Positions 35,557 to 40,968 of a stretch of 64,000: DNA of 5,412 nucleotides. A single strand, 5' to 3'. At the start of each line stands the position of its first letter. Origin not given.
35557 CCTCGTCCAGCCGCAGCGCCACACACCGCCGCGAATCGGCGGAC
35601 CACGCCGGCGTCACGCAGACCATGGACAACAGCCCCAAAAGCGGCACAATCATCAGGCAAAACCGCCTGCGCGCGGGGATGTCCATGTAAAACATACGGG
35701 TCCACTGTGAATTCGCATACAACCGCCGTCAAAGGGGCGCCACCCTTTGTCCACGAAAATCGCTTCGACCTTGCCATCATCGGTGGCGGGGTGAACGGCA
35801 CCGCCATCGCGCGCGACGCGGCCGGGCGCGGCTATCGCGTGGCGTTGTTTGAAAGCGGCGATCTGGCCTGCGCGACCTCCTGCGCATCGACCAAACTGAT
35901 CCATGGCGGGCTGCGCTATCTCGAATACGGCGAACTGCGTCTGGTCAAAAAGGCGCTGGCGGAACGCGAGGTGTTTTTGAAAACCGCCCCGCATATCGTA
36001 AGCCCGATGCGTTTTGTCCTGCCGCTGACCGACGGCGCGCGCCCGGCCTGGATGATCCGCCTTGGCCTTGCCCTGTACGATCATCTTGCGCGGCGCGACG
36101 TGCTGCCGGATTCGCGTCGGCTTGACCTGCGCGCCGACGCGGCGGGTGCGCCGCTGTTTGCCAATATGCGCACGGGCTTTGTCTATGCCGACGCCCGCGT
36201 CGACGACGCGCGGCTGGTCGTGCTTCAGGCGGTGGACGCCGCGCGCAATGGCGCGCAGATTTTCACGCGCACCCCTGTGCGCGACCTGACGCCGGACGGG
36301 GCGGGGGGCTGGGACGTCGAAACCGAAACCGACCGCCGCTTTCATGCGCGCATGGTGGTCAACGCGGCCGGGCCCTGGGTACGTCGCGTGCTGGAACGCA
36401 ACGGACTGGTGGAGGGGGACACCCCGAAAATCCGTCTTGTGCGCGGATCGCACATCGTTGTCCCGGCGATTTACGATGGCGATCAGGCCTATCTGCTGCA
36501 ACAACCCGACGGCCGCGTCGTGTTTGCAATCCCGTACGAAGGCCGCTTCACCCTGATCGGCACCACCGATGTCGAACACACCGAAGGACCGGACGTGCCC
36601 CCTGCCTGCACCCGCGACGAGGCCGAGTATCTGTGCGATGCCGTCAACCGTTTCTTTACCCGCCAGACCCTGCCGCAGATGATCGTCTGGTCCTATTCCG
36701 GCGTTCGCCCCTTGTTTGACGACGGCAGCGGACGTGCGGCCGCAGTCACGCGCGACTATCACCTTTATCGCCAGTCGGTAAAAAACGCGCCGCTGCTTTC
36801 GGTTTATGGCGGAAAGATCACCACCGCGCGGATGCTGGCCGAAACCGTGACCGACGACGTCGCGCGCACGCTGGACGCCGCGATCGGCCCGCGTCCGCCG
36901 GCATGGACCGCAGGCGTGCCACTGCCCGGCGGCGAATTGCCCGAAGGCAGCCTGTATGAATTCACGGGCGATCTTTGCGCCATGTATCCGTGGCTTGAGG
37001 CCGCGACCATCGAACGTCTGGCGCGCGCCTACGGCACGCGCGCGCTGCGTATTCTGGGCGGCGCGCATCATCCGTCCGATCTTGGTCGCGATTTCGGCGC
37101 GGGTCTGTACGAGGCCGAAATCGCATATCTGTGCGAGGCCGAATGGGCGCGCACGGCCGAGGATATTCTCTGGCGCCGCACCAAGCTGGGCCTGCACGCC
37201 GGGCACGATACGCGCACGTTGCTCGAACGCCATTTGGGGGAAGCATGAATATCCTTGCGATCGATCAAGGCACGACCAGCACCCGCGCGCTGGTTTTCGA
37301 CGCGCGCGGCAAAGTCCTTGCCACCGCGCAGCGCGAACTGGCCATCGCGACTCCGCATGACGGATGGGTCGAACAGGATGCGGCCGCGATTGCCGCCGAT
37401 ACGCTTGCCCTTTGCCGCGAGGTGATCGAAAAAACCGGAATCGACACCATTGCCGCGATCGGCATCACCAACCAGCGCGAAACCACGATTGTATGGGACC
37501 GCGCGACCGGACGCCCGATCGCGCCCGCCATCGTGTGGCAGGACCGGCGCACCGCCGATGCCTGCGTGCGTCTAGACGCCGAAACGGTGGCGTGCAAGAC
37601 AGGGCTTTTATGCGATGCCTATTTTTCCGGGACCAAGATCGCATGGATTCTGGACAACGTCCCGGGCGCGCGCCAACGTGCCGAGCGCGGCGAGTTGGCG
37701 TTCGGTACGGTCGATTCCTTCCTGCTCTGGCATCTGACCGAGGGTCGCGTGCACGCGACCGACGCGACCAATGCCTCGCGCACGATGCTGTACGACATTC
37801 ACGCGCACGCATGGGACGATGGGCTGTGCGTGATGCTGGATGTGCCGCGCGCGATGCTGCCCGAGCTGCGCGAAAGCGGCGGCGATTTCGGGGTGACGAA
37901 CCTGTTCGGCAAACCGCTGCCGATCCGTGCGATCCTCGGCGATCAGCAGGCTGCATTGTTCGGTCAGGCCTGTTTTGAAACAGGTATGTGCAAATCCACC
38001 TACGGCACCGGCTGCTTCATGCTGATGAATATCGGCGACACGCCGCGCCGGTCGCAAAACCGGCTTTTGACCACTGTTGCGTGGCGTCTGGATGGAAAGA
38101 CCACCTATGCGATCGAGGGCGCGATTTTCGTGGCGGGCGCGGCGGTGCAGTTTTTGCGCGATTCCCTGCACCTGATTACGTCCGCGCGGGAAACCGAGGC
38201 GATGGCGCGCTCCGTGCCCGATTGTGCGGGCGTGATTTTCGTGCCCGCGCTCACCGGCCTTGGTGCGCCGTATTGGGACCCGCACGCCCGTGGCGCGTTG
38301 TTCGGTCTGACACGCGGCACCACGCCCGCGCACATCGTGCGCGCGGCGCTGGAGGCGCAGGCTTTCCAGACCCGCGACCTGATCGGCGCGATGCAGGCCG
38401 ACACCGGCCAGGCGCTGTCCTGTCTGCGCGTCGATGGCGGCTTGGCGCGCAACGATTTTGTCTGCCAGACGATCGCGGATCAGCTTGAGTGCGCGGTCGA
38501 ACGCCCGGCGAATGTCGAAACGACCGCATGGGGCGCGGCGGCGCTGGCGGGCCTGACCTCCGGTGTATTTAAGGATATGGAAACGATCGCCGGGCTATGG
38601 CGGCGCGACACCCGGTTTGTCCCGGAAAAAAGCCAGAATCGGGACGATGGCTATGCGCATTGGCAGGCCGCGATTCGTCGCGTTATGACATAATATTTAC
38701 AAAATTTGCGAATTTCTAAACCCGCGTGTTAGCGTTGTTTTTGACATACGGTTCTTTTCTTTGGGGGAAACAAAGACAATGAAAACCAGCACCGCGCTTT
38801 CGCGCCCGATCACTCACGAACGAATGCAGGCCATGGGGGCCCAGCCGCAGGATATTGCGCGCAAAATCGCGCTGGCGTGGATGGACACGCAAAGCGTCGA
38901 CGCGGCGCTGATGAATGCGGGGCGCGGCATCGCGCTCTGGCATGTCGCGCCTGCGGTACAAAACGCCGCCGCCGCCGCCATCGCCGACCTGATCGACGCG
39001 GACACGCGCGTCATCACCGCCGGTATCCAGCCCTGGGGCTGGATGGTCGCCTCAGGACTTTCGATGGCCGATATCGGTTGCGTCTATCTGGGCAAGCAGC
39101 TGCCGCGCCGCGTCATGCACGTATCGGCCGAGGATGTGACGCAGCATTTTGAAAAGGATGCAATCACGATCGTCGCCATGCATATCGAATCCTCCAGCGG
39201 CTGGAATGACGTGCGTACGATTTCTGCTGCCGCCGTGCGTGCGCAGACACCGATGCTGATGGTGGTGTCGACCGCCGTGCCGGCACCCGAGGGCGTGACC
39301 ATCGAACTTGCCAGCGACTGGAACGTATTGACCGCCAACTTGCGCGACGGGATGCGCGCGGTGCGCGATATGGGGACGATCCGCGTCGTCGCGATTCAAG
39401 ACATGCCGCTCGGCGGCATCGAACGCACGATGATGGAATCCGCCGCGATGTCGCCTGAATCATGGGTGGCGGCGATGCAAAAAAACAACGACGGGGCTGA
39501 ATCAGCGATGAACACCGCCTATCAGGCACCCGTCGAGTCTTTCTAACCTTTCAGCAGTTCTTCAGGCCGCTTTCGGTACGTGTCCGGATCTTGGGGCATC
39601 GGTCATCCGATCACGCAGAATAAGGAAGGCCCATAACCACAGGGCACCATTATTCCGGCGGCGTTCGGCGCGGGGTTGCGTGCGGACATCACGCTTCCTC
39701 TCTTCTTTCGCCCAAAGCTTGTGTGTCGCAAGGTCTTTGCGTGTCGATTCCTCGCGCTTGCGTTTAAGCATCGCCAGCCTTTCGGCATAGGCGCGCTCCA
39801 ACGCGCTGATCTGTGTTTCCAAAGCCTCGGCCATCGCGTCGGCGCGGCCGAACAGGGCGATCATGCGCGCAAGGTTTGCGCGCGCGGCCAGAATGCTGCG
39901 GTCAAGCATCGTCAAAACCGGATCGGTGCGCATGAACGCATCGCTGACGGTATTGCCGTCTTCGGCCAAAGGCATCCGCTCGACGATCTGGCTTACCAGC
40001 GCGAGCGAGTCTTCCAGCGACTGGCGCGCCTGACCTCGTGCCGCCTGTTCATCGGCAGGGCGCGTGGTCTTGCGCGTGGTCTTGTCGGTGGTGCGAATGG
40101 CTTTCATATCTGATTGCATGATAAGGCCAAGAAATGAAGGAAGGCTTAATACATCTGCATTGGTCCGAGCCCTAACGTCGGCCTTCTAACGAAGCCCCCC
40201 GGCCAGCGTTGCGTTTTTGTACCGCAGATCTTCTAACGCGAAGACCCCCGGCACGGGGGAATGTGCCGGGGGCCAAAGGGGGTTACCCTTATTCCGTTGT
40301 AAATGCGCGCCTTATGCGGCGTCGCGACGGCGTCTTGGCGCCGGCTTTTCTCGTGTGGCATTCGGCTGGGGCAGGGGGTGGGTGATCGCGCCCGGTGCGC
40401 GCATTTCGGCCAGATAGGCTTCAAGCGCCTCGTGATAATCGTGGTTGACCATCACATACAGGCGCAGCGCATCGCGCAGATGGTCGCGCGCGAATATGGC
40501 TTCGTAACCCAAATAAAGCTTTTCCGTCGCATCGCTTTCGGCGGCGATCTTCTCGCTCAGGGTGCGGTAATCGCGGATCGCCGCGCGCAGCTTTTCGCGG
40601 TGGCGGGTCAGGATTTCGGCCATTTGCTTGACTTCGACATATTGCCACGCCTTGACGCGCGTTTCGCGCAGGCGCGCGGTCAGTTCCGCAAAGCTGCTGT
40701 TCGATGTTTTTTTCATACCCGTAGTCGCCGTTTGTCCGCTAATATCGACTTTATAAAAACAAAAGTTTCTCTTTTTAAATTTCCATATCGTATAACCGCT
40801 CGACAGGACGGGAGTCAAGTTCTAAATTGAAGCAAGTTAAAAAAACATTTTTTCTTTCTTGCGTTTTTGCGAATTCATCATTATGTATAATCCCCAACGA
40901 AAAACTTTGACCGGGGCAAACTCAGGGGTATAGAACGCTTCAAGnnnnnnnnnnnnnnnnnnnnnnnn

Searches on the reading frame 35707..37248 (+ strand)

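Call 99: search_protein_families(library=pfam, proteins=[window:35707-37248:+], max_evalue=0.00001)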
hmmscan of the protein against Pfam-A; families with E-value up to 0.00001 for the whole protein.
window:35707-37248:+ (513 aa): 2 families
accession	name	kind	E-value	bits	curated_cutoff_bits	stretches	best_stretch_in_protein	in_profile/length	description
PF01266.30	DAO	-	3.7e-61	208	27.9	1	21-347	1-323/353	FAD dependent oxidoreductase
PF16901.10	DAO_C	-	4.2e-14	52.9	31.4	1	401-508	3-110/126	C-terminal domain of alpha-glycerophosphate oxidase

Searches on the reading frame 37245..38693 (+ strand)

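Call 99: search_protein_families(library=pfam, proteins=[window:37245-38693:+], max_evalue=0.00001)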
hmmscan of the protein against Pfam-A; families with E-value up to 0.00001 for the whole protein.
window:37245-38693:+ (482 aa): 2 families
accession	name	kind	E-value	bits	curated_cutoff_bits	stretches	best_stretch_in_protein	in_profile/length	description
PF00370.27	FGGY_N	-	5.1e-66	223.2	28.8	1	3-240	2-245/245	FGGY family of carbohydrate kinases, N-terminal domain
PF02782.22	FGGY_C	-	7.2e-47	160.2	27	1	251-437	3-196/198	FGGY family of carbohydrate kinases, C-terminal domain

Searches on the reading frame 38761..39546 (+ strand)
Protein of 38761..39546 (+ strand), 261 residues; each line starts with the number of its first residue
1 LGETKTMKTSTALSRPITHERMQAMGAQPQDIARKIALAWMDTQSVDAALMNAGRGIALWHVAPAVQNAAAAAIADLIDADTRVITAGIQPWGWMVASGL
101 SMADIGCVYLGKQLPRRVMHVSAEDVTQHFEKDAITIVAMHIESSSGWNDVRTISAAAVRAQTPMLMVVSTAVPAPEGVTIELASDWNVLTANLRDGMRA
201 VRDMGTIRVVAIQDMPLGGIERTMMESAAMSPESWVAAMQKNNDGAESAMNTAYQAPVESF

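Call 3: search_protein_families(library=pfam, proteins=[window:38761-39546:+], max_evalue=1)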
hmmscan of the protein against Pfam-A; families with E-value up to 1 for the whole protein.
window:38761-39546:+ (261 aa): 0 families

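Call 4: search_protein_families(library=ncbifam, proteins=[window:38761-39546:+], max_evalue=1)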
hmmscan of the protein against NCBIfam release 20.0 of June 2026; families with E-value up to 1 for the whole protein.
window:38761-39546:+ (261 aa): 1 family
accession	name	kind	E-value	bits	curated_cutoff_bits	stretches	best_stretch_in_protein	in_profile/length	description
NF051471.1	cytcCgr1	equivalog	0.1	12.2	340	1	45-103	14-74/204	cytochrome c-type protein Cgr1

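Call 60: search_protein_families(library=padloc, proteins=[window:38761-39546:+], max_evalue=0.01)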
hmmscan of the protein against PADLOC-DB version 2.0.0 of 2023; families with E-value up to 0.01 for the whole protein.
window:38761-39546:+ (261 aa): 0 families

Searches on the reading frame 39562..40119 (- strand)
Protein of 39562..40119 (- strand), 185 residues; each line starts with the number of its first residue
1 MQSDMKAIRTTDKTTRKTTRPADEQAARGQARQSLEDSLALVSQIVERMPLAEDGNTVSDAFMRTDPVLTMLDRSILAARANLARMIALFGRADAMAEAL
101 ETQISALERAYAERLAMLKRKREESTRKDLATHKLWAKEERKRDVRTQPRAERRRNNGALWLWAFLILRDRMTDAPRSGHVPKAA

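Call 3: search_protein_families(library=pfam, proteins=[window:39562-40119:-], max_evalue=1)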
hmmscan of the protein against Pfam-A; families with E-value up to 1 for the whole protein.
window:39562-40119:- (185 aa): 2 families
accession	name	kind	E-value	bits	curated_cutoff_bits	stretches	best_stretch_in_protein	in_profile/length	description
PF16502.10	DUF5059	-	0.062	12.5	25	1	65-112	102-149/619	Domain of unknown function (DUF5059)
PF02841.20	GBP_C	-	0.24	11.2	24.3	1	56-145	186-275/297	Guanylate-binding protein, C-terminal domain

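Call 4: search_protein_families(library=ncbifam, proteins=[window:39562-40119:-], max_evalue=1)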
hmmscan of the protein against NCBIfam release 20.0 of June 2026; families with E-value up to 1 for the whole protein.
window:39562-40119:- (185 aa): 0 families

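Call 60: search_protein_families(library=padloc, proteins=[window:39562-40119:-], max_evalue=0.01)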
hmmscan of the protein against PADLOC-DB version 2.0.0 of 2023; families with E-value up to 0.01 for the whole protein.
window:39562-40119:- (185 aa): 0 families

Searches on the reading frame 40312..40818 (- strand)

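Call 3: search_protein_families(library=pfam, proteins=[window:40312-40818:-], max_evalue=1)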
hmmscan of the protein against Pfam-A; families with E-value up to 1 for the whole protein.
window:40312-40818:- (168 aa): 4 families
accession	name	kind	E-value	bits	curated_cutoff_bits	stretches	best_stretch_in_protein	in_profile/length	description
PF21826.1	DUF6887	-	0.022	15.5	24.2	1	116-152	10-47/62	Family of unknown function (DUF6887)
PF10400.15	Vir_act_alpha_C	-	0.032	15.4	22.4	1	54-98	8-47/78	Virulence activator alpha C-term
PF05596.16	Taeniidae_ag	-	0.039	14.2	31.9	1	64-84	28-48/55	Taeniidae antigen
PF17932.6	TetR_C_24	-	0.053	14.2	26.4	0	63-100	12-49/114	Tetracyclin repressor-like, C-terminal domain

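Call 4: search_protein_families(library=ncbifam, proteins=[window:40312-40818:-], max_evalue=1)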
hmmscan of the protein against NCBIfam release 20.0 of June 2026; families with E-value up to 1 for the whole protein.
window:40312-40818:- (168 aa): 0 families
